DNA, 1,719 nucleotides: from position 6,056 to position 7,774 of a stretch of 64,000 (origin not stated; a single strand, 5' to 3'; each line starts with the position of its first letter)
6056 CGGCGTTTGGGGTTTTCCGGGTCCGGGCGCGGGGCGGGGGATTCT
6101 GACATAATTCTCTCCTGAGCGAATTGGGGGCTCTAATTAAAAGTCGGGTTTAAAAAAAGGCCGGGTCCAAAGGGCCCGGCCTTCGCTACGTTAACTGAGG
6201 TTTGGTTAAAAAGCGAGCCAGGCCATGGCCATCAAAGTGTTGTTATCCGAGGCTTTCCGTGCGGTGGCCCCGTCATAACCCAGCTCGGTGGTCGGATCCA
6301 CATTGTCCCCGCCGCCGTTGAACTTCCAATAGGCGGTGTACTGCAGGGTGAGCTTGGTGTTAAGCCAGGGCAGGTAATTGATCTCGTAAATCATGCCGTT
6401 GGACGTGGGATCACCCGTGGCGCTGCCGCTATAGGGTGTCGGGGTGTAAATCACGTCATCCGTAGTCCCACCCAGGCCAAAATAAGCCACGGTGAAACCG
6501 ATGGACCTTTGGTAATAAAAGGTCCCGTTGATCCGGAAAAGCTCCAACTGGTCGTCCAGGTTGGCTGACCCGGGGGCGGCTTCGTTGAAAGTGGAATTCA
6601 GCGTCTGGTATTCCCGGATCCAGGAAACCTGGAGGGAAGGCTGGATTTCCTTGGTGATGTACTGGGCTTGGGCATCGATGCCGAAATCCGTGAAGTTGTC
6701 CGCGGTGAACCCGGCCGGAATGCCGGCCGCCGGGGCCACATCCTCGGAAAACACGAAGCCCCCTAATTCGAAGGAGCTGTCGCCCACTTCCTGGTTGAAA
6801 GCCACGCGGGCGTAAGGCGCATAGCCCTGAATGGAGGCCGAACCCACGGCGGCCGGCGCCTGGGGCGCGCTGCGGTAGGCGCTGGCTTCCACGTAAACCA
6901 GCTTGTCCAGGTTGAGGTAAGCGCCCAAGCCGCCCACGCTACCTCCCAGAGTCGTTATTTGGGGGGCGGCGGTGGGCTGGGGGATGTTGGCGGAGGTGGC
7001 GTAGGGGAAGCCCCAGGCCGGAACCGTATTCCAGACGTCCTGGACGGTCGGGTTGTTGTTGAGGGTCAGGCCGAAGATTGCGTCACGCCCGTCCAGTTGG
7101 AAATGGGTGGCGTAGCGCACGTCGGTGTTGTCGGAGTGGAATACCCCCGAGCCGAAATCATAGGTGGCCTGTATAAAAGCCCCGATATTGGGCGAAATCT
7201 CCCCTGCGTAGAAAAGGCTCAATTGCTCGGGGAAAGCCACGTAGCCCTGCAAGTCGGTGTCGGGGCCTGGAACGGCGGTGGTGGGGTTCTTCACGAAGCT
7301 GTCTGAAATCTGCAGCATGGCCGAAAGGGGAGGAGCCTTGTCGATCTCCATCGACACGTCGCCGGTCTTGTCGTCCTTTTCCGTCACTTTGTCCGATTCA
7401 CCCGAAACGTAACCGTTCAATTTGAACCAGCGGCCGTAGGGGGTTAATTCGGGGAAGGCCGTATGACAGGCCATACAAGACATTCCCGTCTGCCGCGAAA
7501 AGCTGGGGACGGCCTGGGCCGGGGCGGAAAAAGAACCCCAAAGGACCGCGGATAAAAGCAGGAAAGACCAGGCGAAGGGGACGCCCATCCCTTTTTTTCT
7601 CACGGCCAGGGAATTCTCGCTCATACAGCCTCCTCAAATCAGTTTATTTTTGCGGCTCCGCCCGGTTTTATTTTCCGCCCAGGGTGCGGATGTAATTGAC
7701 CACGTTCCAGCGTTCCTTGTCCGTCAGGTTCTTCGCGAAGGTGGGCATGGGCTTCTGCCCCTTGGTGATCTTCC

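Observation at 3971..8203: Cyc2 cytochrome-porin physically linked to a periplasmic cytochrome c and a Rieske/cytochrome b-cc complex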

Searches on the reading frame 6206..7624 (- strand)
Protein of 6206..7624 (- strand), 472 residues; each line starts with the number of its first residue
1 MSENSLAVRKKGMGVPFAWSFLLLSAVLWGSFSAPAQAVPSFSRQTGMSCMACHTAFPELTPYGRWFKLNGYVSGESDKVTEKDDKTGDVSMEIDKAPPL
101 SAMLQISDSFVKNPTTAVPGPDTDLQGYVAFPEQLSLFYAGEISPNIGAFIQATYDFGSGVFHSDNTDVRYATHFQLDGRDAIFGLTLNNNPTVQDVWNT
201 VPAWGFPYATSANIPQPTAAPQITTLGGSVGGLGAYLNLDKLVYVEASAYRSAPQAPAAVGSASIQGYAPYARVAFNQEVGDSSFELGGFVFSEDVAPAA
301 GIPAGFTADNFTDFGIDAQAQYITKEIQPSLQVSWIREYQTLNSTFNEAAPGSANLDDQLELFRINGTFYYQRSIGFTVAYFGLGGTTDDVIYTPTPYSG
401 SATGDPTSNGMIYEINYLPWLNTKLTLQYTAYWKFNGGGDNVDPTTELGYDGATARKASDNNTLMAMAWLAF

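Call 3: search_protein_families(library=pfam, proteins=[window:6206-7624:-], max_evalue=0.01)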
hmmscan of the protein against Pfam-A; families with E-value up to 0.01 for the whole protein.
window:6206-7624:- (472 aa): 0 families

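Call 4: search_protein_families(library=ncbifam, proteins=[window:6206-7624:-], max_evalue=0.01)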
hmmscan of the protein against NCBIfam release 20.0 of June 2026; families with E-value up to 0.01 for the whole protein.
window:6206-7624:- (472 aa): 0 families

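Call 5: find_homologous_proteins(query=window:6206-7624:-)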
Query window:6206-7624:- (472 aa): 2530 proteins with E <= 0.001 among 8000 candidates; the best 120 are listed.
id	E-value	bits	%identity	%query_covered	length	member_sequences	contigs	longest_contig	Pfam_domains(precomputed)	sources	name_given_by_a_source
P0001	0.0e+0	1079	100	100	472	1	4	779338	-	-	-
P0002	1.2e-183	630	61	100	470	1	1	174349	-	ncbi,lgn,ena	-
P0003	1.5e-179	616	64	96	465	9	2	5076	-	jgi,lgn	jgi:hypothetical protein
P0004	9.7e-177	607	61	99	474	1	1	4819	-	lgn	-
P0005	8.9e-176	604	63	89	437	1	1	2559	-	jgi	jgi:hypothetical protein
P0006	3.3e-174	598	61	96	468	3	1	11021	-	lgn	-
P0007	1.3e-172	593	57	100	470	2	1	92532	-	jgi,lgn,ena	-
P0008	9.0e-172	590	62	96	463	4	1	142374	-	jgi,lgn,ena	-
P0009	4.6e-135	469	64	70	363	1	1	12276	-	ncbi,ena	-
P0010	8.3e-123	429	49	96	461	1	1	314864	-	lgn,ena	-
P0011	1.8e-122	428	49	92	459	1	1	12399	-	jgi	jgi:hypothetical protein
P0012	4.4e-119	417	48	93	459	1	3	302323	-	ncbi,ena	-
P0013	1.1e-118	415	50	93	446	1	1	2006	-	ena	-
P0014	1.3e-118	415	49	93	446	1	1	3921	-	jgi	jgi:hypothetical protein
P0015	3.4e-118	414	49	96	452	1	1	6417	-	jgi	jgi:hypothetical protein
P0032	2.2e-110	388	46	96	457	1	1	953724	-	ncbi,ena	-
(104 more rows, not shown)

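Call 8: find_encoding_contigs(protein=window:6206-7624:-, flank=10000, max_places=4)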
Protein window:6206-7624:- (472 aa): 5 contigs read that carry it; 4 places shown.
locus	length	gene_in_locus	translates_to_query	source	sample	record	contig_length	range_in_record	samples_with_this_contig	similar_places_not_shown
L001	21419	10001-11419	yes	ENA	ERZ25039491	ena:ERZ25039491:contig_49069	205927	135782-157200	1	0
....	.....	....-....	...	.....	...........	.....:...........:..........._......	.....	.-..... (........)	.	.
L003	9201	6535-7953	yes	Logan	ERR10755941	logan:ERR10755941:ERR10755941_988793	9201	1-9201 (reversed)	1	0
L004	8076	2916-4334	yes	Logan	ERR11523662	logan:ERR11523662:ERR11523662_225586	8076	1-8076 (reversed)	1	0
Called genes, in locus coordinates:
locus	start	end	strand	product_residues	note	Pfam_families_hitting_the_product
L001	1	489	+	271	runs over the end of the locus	PF03976:PPK2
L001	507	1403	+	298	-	PF05235:CHAD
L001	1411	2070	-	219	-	PF13557:Phenol_MetA_deg (weak)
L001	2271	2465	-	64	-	PF11154:DUF2934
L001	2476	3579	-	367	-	PF02163:Peptidase_M50, PF00571:CBS (faint)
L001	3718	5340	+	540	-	PF13238:AAA_18 (faint), PF13671:AAA_33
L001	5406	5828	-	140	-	PF00072:Response_reg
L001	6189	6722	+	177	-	-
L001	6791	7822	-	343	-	PF00248:Aldo_ket_red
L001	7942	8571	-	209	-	PF02433:FixO (faint), PF00034:Cytochrom_C, PF13442:Cytochrome_CBB3 (weak), PF00034:Cytochrom_C (weak), PF13442:Cytochrome_CBB3 (weak)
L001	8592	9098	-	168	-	PF00027:cNMP_binding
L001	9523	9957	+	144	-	PF00034:Cytochrom_C, PF13442:Cytochrome_CBB3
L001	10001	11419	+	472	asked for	-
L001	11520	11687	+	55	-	-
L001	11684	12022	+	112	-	PF00355:Rieske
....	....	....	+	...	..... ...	-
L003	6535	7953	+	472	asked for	-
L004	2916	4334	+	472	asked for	-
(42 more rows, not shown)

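Call 12: find_related_loci(query=A1, collection=genome_contigs, flank=8000)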
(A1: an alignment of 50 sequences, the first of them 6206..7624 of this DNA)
Query A1 (472 aa) in genome_contigs; peptide patterns used: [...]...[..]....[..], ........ (x = any residue, [..] = any of these).
600 stretches matched a pattern (row limit reached: there are more); 593 encode a relative of the query (tblastn E <= 1e-3); the best 80 are kept; 80 distinct loci.
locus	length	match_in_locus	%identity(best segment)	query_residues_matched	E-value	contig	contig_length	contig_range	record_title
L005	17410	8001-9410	61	1-472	3e-174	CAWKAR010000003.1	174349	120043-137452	MAG: candidate division FCPU426 bacterium isolate MFD03726.bin.1.149 genome assembly, contig: contig_11054, whole genome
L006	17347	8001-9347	46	19-472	1e-118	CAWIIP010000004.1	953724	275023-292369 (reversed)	MAG: uncultured proteobacterium isolate MFD09286.bin.2.44 genome assembly, contig: contig_79827, whole genome shotgun se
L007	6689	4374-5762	43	5-472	7e-113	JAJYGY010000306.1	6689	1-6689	MAG: bacterium isolate DBS1-3.bin31 NODE_25849_length_6689_cov_0.869552, whole genome shotgun sequence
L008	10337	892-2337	43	1-472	4e-110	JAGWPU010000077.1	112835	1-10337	MAG: Gammaproteobacteria bacterium isolate REEB287 k141_1949018, whole genome shotgun sequence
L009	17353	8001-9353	43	24-472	3e-110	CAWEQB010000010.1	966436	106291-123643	MAG: uncultured Gammaproteobacteria bacterium isolate MFD01872.bin.1.203 genome assembly, contig: contig_51073, whole ge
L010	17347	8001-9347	45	20-472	3e-110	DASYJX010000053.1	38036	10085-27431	MAG TPA_asm: Steroidobacteraceae bacterium isolate SMAG_U4306 k141_1865057, whole genome shotgun sequence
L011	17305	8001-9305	45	33-472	6e-110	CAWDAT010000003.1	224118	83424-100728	MAG: uncultured Gammaproteobacteria bacterium isolate MFD01872.bin.1.85 genome assembly, contig: contig_147081, whole ge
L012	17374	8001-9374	43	17-472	3e-109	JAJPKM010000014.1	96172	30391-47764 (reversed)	MAG: Gammaproteobacteria bacterium isolate Centralia_MAG_79 k107_8735281, whole genome shotgun sequence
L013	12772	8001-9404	43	3-472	4e-109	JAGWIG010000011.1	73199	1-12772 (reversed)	MAG: Pseudomonadota bacterium isolate REEB109 contig-150_279, whole genome shotgun sequence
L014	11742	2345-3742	43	11-472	4e-109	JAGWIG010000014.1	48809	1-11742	MAG: Pseudomonadota bacterium isolate REEB109 contig-150_669, whole genome shotgun sequence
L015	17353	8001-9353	43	21-472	8e-109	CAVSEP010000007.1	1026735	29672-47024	MAG: uncultured proteobacterium isolate MFD01872.bin.1.352 genome assembly, contig: contig_92123, whole genome shotgun s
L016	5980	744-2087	44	1-472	1e-108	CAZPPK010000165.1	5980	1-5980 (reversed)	MAG TPA_asm: uncultured Lentimicrobiaceae bacterium isolate SRP128015_co1_274 genome assembly, contig: NODE_23488_length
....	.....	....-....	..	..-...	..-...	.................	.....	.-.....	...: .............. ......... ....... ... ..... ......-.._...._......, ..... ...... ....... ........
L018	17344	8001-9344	44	2-472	2e-108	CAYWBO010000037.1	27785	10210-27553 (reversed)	MAG TPA_asm: uncultured Lentimicrobiaceae bacterium isolate binchicken_co224_105 genome assembly, contig: NODE_1449_leng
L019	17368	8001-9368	42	19-472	4e-108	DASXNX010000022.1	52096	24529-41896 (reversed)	MAG TPA_asm: Steroidobacteraceae bacterium isolate SMAG_U5365 k141_1945513, whole genome shotgun sequence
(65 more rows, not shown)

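Call 21: predict_structure(alignment_id=A1)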
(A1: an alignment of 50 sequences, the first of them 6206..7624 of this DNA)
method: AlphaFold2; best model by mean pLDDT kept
length: 472 residues; sequences in the alignment: 50
mean_pLDDT: 82.6   pTM: 0.81
mean pLDDT of the five models: 82.6, 80.8, 79.9, 79.3, 78.1
residues with pLDDT >= 90: 218; 70-90: 165; 50-70: 58; < 50: 31
segments of 3 or more residues with pLDDT < 50: 1-10, 35-49
pLDDT, mean of each block of 10 residues (from residue 1): 45 60 79 46 47 56 81 65 61 57 90 85 84 88 88 85 87 95 94 72 56 85 88 95 94 75 91 93 91 94 92 94 89 94 85 86 92 89 94 91 95 90 88 96 93 94 93 82
secondary structure, 60 per line:
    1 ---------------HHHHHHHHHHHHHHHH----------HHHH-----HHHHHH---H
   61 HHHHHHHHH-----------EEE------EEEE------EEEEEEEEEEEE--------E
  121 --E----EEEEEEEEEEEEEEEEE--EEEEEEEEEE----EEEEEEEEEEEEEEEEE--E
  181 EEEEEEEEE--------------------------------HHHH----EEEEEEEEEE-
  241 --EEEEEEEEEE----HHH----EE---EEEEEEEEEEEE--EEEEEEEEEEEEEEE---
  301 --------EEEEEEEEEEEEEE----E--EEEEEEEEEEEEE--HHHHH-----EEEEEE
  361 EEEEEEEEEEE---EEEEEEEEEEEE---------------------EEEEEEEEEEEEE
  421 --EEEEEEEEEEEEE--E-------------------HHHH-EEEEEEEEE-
elements in order: H16-31 H42-45 H51-56 H60-69 E81-83 E90-93 E100-111 E128-144 E147-156 E161-177 E180-189 H222-225 E230-239 E243-252 E269-280 E283-297 E309-322 E330-342 H345-349 E355-371 E375-386 E408-420 E423-435 H458-461 E463-471

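Call 22: search_solved_structures(query=A1, max_evalue=10)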
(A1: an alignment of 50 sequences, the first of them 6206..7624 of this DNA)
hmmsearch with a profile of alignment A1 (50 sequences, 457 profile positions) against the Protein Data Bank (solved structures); distinct sequences matched with E-value up to 10: 1.
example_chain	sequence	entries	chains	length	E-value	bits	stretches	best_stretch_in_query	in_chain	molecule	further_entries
6qvm_A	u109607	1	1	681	0.36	12.8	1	10-48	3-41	Multiheme cytochrome cf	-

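Call 23: search_dna_similar(query=window:6206-7624:-, collection=plasmids, mode=protein, max_rows=25)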
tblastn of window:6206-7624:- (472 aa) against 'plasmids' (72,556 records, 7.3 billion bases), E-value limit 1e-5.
Records with a match: 15; places in all: 15; records where one place covers at least 80% of the query: 15.
Best place of each record, by identity: <60% 15.
By first word of the organism name: Ralstonia 6; Caballeronia 2; Acidiphilium 2; Methylocystis 1; Paraburkholderia 1; Acidithiobacillus 1; Polymorphobacter 1; Ideonella 1.
By predicted mobility (MOB-suite, as given by PLSDB): non-mobilizable 10; mobilizable 4; conjugative 1.
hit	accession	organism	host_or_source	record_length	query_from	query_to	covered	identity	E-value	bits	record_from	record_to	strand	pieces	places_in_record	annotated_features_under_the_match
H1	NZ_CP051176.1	Ralstonia solanacearum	Whole organism,tomato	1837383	33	472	93%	42.0%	8e-90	306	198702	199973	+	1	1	none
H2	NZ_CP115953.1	Ralstonia solanacearum CFBP2957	Solanum lycopersicum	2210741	33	472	93%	41.5%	1e-89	305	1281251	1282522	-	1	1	none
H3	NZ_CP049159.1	Caballeronia sp. SBC1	whole organism,soil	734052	32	472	93%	38.4%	3e-82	285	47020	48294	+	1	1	cytochrome C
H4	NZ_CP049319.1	Caballeronia sp. SBC2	whole organism,soil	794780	32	472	93%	38.4%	3e-82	285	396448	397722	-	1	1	cytochrome C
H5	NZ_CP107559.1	Methylocystis sp. MJC1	whole organism,Alpine Peat Bogs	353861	1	472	100%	35.3%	6e-77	269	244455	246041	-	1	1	hypothetical protein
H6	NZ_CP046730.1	Ralstonia syzygii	tobacco,cell culture,leaf veins ...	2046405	1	472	100%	33.4%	4e-63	229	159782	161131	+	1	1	none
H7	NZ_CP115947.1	Ralstonia solanacearum MolK2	Musa sp.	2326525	1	472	100%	33.2%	4e-63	229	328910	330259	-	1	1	record has no annotation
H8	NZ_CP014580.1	Paraburkholderia phytofirmans OLGA172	-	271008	9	471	98%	33.7%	2e-58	215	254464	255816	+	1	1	cytochrome C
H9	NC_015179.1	Acidiphilium multivorum AIU301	-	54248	45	472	87%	37.7%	1e-55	244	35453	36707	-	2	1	hypothetical protein (x2)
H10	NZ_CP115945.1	Ralstonia syzygii R24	Syzygium aromaticum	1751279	21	472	96%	33.9%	5e-62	226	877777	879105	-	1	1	none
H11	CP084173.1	Acidithiobacillus ferrooxidans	cell culture,River sediment polluted by ...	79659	45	472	91%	35.7%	8e-63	228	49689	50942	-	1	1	hypothetical protein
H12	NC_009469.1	Acidiphilium cryptum JF-5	-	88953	45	472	91%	35.7%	8e-63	228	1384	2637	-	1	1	hypothetical protein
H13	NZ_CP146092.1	Ralstonia sp. RRA.1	-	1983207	37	472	92%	35.0%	1e-62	227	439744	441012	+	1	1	none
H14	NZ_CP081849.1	Polymorphobacter megasporae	Megaspora,lichen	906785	36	472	93%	34.5%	7e-56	207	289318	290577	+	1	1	hypothetical protein | c-type cytochrome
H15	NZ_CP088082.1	Ideonella dechloratans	Cell culture,Activated sludge, ...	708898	20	472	96%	31.8%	7e-51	193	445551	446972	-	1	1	cytochrome C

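Call 28: fold_search(model_id=the predicted structure, library=pdb)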
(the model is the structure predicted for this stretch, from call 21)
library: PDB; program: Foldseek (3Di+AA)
matches with E <= 10: 968; with E <= 0.001: 279
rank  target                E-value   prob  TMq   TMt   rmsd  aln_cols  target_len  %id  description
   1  6eus_A                1.7e-08  1.00  0.43  0.55   8.6       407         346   13  Crystal structure of the outer membrane channel DcaP of Acinetobacter baumannii (released 2018-11-14)
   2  2o4v_A                2.3e-08  1.00  0.44  0.49   8.7       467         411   12  An arginine ladder in OprP mediates phosphate specific transfer across the outer membrane (released 2006-12-26)
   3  8wv0_A                3.4e-08  1.00  0.41  0.56  10.5       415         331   13  Outer membrane porin of Burkholderia pseudomallei (BpsOmp38) (released 2024-10-30)
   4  8jto                  4.0e-08  1.00  0.39  0.51  10.8       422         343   13  Outer membrane porin of Burkholderia pseudomallei (BpsOmp38) in complex with ceftazidime (released 2024-06-26)
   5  4d65_A                7.6e-08  1.00  0.43  0.57   8.4       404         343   10  Structure of porin Omp-Pst2 from P. stuartii; the asymmetric unit contains a dimer of trimers. (released 2016-03-09)
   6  8wv0_B                8.5e-08  1.00  0.41  0.56  10.0       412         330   13  Outer membrane porin of Burkholderia pseudomallei (BpsOmp38) (released 2024-10-30)
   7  5ldt_A                1.1e-07  1.00  0.36  0.40  12.3       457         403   11  Crystal Structures of MOMP from Campylobacter jejuni (released 2016-10-26)
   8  4azl_A                1.2e-07  1.00  0.39  0.44  10.4       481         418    8  In meso structure of alginate transporter, AlgE, from Pseudomoas aeruginosa, PAO1, crystal form 2. (released 2013-07-03)
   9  5mdq_A                1.6e-07  1.00  0.42  0.53  12.0       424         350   10  Crystal structure of outer membrane expressed Chitoporin VhChip from Vibrio harveyi (released 2017-12-20)
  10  6ehd                  2.2e-07  1.00  0.40  0.54   9.3       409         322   10  OmpT (in-vitro folded), an outer membrane protein of Vibrio cholerae (released 2018-04-25)
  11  7vu2                  2.8e-07  1.00  0.35  0.37  11.2       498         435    9  Chitoporin from Serratia marcescens (released 2022-11-09)
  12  7eqm_A                2.9e-07  1.00  0.42  0.56   7.9       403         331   11  Apo Truncated VhChiP (Delta 1-19) (released 2022-08-10)
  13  6ehe                  3.5e-07  1.00  0.41  0.59   7.1       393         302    9  OmpTdeltaL8 (loop L8 deletion mutant of OmpT), an outer membrane protein of Vibrio cholerae (released 2018-04-25)
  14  6ehc_A                3.6e-07  1.00  0.42  0.61   6.9       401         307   10  OmpUdeltaN (N-terminus deletion mutant of OmpU), outer membrane protein of Vibrio cholerae (released 2018-04-25)
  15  5oyk                  3.8e-07  1.00  0.42  0.58   8.5       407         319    9  Outer-membrane expressed OmpT of Vibrio cholerae (released 2018-04-25)
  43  4rjx                  2.5e-06  1.00  0.45  0.50   9.0       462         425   11  Crystal structure of the OprO mutant protein F62Y/D114Y (released 2015-10-21)
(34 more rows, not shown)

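Call 47: find_encoding_contigs(protein=P0008, flank=7000, max_places=1)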
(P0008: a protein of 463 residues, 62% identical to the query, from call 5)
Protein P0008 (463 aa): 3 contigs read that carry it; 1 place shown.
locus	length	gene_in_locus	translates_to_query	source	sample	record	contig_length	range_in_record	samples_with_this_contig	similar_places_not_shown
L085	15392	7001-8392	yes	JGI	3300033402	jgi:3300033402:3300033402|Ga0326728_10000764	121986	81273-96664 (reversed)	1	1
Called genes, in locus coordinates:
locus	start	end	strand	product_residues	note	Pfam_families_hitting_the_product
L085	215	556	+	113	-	-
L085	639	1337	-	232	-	PF00027:cNMP_binding, PF02082:Rrf2 (weak), PF13545:HTH_Crp_2, PF00325:Crp (weak)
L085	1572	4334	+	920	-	PF02629:CoA_binding, PF13380:CoA_binding_2, PF13607:Succ_CoA_lig, PF19045:Ligase_CoA_2, PF08442:ATP-grasp_2 (weak), PF13549:ATP-grasp_5, PF13302:Acetyltransf_3, PF00583:Acetyltransf_1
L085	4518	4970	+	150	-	-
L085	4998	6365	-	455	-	PF02518:HATPase_c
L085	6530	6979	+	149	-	PF00034:Cytochrom_C, PF13442:Cytochrome_CBB3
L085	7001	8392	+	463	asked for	-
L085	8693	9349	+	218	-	PF01988:VIT1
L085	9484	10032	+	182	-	-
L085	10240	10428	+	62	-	-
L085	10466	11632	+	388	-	PF07690:MFS_1, PF00083:Sugar_tr (weak), PF07690:MFS_1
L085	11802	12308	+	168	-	PF00355:Rieske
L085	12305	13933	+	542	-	PF00033:Cytochrome_B, PF13631:Cytochrom_B_N_2, PF00032:Cytochrom_B_C, PF00034:Cytochrom_C, PF02433:FixO (weak), PF13442:Cytochrome_CBB3, PF00034:Cytochrom_C, PF13442:Cytochrome_CBB3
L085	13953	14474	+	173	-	PF01814:Hemerythrin (weak)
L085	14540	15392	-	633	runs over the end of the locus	PF07715:Plug, PF00593:TonB_dep_Rec_b-barrel, PF14905:OMP_b-brl_3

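Call 48: find_encoding_contigs(protein=P0007, flank=7000, max_places=1)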
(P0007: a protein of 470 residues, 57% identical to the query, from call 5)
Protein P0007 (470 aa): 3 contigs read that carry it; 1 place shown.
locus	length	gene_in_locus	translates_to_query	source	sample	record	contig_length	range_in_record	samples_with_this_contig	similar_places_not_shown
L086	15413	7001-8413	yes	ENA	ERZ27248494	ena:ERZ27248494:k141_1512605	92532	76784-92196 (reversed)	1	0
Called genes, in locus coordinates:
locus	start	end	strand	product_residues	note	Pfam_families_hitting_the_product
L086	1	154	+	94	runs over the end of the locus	-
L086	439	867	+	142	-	PF13470:PIN_3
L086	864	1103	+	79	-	PF05534:HicB (faint)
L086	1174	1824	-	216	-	PF00072:Response_reg, PF00196:GerE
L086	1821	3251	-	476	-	PF00672:HAMP, PF07730:HisKA_3, PF02518:HATPase_c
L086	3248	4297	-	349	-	PF12974:Phosphonate-bd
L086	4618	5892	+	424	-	-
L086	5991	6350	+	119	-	PF13442:Cytochrome_CBB3, PF00034:Cytochrom_C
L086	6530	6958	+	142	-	PF00034:Cytochrom_C, PF13442:Cytochrome_CBB3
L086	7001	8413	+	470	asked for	-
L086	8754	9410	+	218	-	PF14495:Cytochrom_C550 (faint), PF00034:Cytochrom_C, PF13442:Cytochrome_CBB3, PF00034:Cytochrom_C, PF13442:Cytochrome_CBB3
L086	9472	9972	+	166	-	PF00355:Rieske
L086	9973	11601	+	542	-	PF00033:Cytochrome_B, PF13631:Cytochrom_B_N_2, PF00032:Cytochrom_B_C, PF00034:Cytochrom_C, PF13442:Cytochrome_CBB3, PF02433:FixO (weak), PF00034:Cytochrom_C, PF13442:Cytochrome_CBB3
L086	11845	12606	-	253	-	PF13620:CarboxypepD_reg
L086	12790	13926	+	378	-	PF00149:Metallophos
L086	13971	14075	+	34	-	-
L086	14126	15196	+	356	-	-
